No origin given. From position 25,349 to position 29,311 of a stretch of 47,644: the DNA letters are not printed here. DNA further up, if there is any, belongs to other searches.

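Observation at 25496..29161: Coupling-protein-like conjugation ATPase fused in one ORF to an intact GGDEF diguanylate cyclase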

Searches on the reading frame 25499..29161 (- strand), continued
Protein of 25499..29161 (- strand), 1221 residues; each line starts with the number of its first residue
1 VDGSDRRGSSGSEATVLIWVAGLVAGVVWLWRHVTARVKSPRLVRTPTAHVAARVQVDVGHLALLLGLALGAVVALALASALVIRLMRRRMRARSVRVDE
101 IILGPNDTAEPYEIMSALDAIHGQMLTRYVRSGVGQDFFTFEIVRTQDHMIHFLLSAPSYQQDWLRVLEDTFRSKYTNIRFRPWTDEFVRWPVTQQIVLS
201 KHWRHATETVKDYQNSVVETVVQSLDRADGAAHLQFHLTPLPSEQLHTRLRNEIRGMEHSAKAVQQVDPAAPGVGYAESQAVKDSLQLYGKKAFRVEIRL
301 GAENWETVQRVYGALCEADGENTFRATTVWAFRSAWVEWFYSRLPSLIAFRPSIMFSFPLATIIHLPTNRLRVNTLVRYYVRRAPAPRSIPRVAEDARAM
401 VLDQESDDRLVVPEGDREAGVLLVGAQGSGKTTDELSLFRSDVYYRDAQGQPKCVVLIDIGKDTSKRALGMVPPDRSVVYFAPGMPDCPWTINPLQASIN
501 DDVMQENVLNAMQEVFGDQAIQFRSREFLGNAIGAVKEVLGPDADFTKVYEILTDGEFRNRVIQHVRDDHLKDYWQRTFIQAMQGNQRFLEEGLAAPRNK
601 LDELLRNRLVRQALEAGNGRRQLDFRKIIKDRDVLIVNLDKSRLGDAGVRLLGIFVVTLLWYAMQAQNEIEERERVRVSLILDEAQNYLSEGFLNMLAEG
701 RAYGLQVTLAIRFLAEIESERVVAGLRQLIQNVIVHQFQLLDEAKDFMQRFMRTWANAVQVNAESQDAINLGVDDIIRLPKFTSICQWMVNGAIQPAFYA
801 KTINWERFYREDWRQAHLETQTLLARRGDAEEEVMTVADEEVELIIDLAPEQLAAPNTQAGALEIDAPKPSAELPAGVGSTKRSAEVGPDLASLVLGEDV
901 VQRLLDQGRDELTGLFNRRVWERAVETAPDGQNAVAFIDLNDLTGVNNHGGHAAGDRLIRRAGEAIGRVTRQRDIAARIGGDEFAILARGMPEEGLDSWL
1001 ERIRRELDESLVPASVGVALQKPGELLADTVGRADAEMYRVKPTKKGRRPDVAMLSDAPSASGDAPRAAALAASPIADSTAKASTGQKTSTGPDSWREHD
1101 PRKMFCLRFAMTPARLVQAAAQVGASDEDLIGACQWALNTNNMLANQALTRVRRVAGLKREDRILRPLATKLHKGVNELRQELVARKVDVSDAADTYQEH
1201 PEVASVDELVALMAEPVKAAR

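Call 16: search_solved_structures(query=A2, max_evalue=10, show_alignments=3)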
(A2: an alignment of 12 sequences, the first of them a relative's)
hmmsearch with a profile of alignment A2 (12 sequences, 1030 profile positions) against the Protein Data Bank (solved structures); distinct sequences matched with E-value up to 10: 5.
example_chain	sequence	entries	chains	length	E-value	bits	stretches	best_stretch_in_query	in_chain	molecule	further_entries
7es4_A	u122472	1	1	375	0.26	12.4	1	659-698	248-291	DNA phosphorothioation-dependent restriction protein DptH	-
5hub_A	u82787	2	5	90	0.4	11.8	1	577-645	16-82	Chorismate mutase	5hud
6uph_D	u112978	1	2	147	1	10.4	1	853-974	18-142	Histone H2B.1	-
7c9r_C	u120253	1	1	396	3.7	8.6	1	814-874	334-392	Photosynthetic reaction center cytochrome c subunit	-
6zj3_SK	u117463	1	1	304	5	8.1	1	807-920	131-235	Ribosomal protein eS8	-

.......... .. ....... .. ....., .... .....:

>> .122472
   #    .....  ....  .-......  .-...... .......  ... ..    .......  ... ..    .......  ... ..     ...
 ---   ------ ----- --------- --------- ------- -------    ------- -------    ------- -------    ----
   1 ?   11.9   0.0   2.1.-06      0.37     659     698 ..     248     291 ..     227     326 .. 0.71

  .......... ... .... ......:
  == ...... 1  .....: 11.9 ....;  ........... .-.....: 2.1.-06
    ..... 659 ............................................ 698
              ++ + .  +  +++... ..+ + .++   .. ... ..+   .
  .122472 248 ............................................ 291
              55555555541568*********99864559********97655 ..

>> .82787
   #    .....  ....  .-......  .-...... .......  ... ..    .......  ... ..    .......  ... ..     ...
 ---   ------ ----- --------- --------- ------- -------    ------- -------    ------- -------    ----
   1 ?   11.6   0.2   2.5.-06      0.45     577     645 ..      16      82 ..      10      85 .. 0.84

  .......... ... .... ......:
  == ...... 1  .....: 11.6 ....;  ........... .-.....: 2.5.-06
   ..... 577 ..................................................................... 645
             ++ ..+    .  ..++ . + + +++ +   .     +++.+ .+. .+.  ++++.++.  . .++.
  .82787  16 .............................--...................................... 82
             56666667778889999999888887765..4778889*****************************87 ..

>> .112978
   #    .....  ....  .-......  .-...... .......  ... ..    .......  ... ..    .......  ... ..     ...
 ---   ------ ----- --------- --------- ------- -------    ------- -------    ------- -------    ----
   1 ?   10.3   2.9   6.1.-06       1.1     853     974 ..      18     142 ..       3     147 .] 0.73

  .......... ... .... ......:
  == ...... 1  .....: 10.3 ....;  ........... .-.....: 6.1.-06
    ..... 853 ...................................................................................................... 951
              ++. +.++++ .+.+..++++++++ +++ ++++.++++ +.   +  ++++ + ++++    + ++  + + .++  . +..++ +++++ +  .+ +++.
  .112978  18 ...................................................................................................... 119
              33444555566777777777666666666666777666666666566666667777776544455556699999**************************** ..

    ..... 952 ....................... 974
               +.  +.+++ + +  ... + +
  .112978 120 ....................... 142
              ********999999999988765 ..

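Call 17: search_protein_families(library=pfam, alignment_id=A1, max_evalue=0.01)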
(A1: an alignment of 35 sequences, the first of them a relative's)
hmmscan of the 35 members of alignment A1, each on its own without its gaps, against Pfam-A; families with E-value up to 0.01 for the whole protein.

A. member 1, P0001 (1221 aa): 2 families
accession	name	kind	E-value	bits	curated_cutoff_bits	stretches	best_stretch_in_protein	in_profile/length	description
PF00990.26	GGDEF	-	2.5e-23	83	23.8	1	909-1047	3-160/161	Diguanylate cyclase, GGDEF domain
PF13401.12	AAA_22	-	0.0019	18.9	27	0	667-709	76-120/130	AAA domain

B. families by the number of members that match (of 35 scanned): 11 families
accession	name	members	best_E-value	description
PF00990.26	GGDEF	21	3e-27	Diguanylate cyclase, GGDEF domain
PF13401.12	AAA_22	15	8.5e-05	AAA domain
PF17853.6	GGDEF_2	4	1.5e-05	GGDEF-like domain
PF10412.15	TrwB_AAD_bind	2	4.4e-05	Type IV secretion-system coupling protein DNA-binding domain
PF05165.17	GCH_III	1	0.0012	GTP cyclohydrolase III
PF19044.6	P-loop_TraG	1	0.0039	TraG P-loop domain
PF01580.24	FtsK_SpoIIIE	1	0.0046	FtsK/SpoIIIE family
PF17432.8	DUF3458_C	1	0.007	Domain of unknown function (DUF3458_C) ARM repeats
PF06664.17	WLS-like_TM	1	0.0077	Wntless-like, transmembrane domain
PF02534.20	T4SS-DNA_transf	1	0.0082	Type IV secretory system Conjugative DNA transfer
PF13443.12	HTH_26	1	0.009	Cro/C1-type HTH DNA-binding domain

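Call 21: find_encoding_contigs(protein=P0016, flank=10000, max_places=2)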
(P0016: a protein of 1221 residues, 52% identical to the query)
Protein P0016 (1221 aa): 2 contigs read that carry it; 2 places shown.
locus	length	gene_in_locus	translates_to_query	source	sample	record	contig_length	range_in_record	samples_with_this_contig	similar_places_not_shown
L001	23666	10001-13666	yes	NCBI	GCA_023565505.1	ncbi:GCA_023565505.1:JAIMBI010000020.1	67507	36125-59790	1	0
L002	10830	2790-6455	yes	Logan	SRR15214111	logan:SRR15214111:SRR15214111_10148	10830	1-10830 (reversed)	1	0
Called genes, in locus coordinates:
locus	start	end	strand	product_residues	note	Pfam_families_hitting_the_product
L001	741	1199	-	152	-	-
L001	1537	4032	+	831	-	-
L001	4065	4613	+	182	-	-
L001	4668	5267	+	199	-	PF01661:Macro (weak)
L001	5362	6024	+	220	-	PF13487:HD_5, PF01966:HD (weak)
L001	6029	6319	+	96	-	PF12728:HTH_17 (weak)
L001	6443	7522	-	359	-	PF01385:OrfB_IS605, PF07282:Cas12f1-like_TNB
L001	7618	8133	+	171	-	-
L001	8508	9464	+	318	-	PF17989:ALP_N, PF21522:MreB-like_C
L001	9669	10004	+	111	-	-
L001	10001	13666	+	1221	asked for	PF00990:GGDEF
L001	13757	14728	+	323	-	PF13814:Replic_Relax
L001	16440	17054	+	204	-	-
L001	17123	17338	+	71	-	-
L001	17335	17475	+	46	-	-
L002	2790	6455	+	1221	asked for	PF00990:GGDEF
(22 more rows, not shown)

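Call 22: find_encoding_contigs(protein=P0006, flank=10000, max_places=2)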
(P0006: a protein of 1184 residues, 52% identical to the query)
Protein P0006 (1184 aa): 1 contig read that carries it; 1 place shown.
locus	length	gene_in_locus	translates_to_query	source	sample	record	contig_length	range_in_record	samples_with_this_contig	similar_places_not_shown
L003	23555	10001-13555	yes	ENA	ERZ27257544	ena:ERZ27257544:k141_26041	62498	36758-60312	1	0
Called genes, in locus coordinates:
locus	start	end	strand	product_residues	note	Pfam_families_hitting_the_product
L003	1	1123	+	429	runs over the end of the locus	PF00437:T2SSE, PF25199:nSTAND_NTPase5 (weak), PF06414:Zeta_toxin (faint)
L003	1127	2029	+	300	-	-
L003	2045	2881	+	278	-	-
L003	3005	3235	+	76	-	-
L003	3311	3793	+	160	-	-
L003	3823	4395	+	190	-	-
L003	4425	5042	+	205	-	PF08666:SAF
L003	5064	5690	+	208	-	PF13487:HD_5, PF01966:HD (weak)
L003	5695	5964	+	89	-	-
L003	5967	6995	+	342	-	PF17989:ALP_N, PF21522:MreB-like_C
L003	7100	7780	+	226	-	PF07238:PilZ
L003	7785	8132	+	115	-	PF02643:DUF192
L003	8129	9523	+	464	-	-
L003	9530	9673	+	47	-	-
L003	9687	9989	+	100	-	-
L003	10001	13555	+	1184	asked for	PF00990:GGDEF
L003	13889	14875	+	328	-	PF13814:Replic_Relax (weak)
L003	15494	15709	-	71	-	-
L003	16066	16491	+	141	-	-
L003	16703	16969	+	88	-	-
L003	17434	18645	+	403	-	-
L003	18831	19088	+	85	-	-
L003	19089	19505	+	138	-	PF00075:RNase_H, PF13456:RVT_3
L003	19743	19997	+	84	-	-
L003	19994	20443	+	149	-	-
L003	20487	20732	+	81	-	-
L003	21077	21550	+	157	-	-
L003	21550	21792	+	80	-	-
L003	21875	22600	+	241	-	-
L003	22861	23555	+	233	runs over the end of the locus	PF00436:SSB (faint), PF11325:DUF3127 (faint)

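Call 26: find_encoding_contigs(protein=P0027, flank=10000, max_places=2)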
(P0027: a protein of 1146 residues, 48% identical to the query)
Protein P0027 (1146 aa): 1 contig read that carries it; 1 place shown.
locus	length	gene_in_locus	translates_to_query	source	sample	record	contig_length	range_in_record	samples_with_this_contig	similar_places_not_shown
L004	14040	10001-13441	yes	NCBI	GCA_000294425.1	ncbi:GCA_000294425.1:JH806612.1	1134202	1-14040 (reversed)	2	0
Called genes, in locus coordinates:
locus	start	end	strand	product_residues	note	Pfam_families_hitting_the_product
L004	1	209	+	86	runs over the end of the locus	-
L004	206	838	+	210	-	PF00563:EAL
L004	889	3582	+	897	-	-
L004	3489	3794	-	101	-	-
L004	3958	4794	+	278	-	-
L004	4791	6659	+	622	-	PF02534:T4SS-DNA_transf, PF10412:TrwB_AAD_bind, PF12696:TraG-D_C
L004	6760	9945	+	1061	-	-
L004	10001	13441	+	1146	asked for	-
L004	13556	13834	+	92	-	PF00216:Bac_DNA_binding, PF18291:HU-HIG (weak)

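Call 27: find_encoding_contigs(protein=P0022, flank=10000, max_places=2)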
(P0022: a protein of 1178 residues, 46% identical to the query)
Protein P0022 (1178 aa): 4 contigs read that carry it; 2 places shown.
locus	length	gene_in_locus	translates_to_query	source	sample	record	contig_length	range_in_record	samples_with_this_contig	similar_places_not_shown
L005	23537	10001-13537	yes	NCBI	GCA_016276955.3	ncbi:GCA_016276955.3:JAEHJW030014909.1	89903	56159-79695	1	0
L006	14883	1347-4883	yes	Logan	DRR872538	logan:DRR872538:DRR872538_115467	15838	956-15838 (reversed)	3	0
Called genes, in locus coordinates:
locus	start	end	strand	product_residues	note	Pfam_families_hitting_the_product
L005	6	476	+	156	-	-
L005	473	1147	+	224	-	-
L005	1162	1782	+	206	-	PF08666:SAF (weak), PF16976:RcpC (faint)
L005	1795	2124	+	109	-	PF02643:DUF192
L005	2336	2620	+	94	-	-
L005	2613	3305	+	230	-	PF08843:AbiEii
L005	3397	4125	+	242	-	-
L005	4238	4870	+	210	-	-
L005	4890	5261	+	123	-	-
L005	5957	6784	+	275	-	-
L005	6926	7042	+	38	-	-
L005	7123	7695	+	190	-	PF08843:AbiEii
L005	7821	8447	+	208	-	PF12802:MarR_2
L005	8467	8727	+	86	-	PF00149:Metallophos, PF12850:Metallophos_2 (weak)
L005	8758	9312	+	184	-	-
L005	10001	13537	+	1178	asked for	PF00990:GGDEF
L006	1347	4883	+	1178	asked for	PF00990:GGDEF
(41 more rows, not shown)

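Call 39: find_related_loci(query=A1, collection=genome_contigs, flank=10000)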
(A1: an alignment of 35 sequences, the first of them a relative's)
Query A1 (1221 aa) in genome_contigs; peptide patterns used: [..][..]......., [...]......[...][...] (x = any residue, [..] = any of these).
53 stretches matched a pattern; 15 encode a relative of the query (tblastn E <= 1e-3); 15 distinct loci.
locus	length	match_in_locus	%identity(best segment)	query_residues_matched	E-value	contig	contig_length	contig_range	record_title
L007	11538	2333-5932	48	16-1221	0e+0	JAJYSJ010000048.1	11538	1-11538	MAG: Bacillota bacterium isolate DX1.bin42 NODE_8489_length_11538_cov_2.606082, whole genome shotgun sequence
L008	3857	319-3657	52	82-1206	0e+0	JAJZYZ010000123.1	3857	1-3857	MAG: Bacillota bacterium isolate TL1-5.bin82 NODE_29822_length_3857_cov_2.610188, whole genome shotgun sequence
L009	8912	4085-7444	52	82-1209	0e+0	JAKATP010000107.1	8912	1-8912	MAG: Bacillota bacterium isolate YP2.bin78 NODE_6877_length_8912_cov_4.034149, whole genome shotgun sequence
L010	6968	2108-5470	51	63-1206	0e+0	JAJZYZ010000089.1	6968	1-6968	MAG: Bacillota bacterium isolate TL1-5.bin82 NODE_14428_length_6968_cov_3.685426, whole genome shotgun sequence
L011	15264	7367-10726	57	62-1210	0e+0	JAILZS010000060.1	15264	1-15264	MAG: Bacillota bacterium isolate HOT.CON.150 NODE_3680_length_15264_cov_13.291697, whole genome shotgun sequence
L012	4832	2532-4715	61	85-819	0e+0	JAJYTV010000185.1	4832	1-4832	MAG: Bacillota bacterium isolate DX2.bin40 NODE_13820_length_4832_cov_1.431668, whole genome shotgun sequence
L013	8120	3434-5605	49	95-823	0e+0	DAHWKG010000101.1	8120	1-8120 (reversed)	MAG TPA_asm: Sulfobacillus sp. isolate clean1332 k141_257679, whole genome shotgun sequence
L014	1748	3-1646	60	268-819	0e+0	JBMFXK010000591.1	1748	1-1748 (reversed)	MAG: Clostridia bacterium isolate KM4364-42 NODE_25185_length_1748_cov_3.952747, whole genome shotgun sequence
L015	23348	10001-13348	52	96-1216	0e+0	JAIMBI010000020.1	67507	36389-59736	MAG: Actinomycetes bacterium isolate HOT.MB2.50 NODE_409_length_67507_cov_167.636556, whole genome shotgun sequence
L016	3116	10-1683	50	282-841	0e+0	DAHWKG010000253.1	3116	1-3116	MAG TPA_asm: Sulfobacillus sp. isolate clean1332 k141_524545, whole genome shotgun sequence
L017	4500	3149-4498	47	63-522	4e-133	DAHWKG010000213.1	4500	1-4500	MAG TPA_asm: Sulfobacillus sp. isolate clean1332 k141_658968, whole genome shotgun sequence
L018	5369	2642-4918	35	78-824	4e-125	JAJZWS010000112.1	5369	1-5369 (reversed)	MAG: Bacillota bacterium isolate TL1-2.bin2 NODE_16468_length_5369_cov_4.16139, whole genome shotgun sequence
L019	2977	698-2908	35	100-824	5e-129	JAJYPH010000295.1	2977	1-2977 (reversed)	MAG: Bacillota bacterium isolate DS3.bin47 NODE_53497_length_2977_cov_1.478947, whole genome shotgun sequence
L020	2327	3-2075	58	512-1209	1e-124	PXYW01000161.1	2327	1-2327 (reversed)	MAG: Sulfobacillus benefaciens isolate AMDSBA4 AMDSBA4_161, whole genome shotgun sequence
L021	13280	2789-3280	28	910-1059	8e-10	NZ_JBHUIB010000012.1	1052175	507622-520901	Thalassotalea euphylliae strain KCTC 42743 velvet_auto_127_12, whole genome shotgun sequence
